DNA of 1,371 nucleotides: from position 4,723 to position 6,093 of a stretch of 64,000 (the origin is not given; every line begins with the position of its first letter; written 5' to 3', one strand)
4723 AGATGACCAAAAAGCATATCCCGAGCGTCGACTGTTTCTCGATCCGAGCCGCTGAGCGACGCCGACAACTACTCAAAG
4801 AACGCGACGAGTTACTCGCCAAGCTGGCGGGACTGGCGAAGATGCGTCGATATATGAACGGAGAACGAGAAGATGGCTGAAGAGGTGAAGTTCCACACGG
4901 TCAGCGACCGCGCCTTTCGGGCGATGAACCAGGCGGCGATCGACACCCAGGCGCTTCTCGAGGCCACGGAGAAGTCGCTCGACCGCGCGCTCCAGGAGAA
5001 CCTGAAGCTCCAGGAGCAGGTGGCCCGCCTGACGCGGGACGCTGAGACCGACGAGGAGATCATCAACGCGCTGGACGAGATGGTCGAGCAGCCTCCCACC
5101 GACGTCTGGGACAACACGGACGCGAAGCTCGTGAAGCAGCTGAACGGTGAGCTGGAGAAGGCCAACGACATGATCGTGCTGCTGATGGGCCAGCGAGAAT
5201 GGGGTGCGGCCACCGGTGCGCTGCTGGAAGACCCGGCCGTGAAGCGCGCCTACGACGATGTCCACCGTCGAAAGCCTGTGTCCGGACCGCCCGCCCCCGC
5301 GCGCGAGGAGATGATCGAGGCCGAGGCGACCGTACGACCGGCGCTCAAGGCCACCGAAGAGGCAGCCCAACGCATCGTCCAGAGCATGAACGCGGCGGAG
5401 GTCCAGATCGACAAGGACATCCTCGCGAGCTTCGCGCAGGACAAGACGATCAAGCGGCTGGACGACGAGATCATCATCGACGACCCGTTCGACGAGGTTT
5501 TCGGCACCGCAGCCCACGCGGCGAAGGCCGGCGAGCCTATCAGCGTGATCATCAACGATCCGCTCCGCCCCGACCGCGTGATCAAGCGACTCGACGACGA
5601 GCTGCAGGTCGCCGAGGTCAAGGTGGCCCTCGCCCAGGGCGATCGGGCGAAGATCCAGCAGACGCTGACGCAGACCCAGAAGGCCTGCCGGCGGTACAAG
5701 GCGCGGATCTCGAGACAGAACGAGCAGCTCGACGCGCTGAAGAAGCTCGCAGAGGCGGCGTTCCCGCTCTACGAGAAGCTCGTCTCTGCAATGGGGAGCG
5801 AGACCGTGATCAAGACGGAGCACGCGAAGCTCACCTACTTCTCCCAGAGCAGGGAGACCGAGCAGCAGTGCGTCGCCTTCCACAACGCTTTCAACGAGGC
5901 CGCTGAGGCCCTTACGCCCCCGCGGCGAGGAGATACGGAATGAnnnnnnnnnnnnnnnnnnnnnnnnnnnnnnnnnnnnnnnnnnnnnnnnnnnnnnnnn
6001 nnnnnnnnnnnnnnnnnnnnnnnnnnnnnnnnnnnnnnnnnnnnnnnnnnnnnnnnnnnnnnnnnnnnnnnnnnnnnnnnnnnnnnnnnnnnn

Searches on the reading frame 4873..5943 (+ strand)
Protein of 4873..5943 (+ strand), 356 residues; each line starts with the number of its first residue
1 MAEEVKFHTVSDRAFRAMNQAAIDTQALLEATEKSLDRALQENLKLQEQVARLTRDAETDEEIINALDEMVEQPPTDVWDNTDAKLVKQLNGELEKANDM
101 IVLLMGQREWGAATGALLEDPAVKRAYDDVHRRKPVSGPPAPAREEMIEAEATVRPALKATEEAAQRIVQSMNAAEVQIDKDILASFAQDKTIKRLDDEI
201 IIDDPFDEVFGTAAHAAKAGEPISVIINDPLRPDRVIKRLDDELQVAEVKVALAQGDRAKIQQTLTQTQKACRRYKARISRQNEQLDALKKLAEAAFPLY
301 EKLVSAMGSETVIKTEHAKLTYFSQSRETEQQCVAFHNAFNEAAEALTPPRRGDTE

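Call 17: search_protein_families(library=phrogs, proteins=[window:4873-5943:+], max_evalue=0.001)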
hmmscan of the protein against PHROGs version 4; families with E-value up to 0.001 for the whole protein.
window:4873-5943:+ (356 aa): 1 family
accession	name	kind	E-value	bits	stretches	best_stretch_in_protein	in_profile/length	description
phrog_4704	-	tail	9.3e-05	22.3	1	12-306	23-189/625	tail length tape measure protein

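Call 66: find_encoding_contigs(protein=window:4873-5943:+, flank=10000, max_places=1)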
Protein window:4873-5943:+ (356 aa): 7 contigs read that carry it; 1 place shown.
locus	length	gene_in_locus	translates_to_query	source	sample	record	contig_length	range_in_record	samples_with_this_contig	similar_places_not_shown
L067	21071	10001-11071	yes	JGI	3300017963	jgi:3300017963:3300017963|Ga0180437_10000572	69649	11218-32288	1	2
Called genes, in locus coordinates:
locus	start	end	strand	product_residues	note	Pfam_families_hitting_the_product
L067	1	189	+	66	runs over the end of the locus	-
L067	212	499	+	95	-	-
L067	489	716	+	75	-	-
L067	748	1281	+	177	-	PF16473:Rv2179c-like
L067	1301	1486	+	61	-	PF02954:HTH_8 (weak)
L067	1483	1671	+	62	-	-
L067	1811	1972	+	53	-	-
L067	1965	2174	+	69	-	-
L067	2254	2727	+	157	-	PF00383:dCMP_cyt_deam_1, PF14437:MafB19-deam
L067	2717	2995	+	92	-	-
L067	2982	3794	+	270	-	PF00303:Thymidylat_synt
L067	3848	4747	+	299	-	-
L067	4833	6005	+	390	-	-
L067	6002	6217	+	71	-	-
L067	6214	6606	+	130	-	PF10686:YAcAr (weak)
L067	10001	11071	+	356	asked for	-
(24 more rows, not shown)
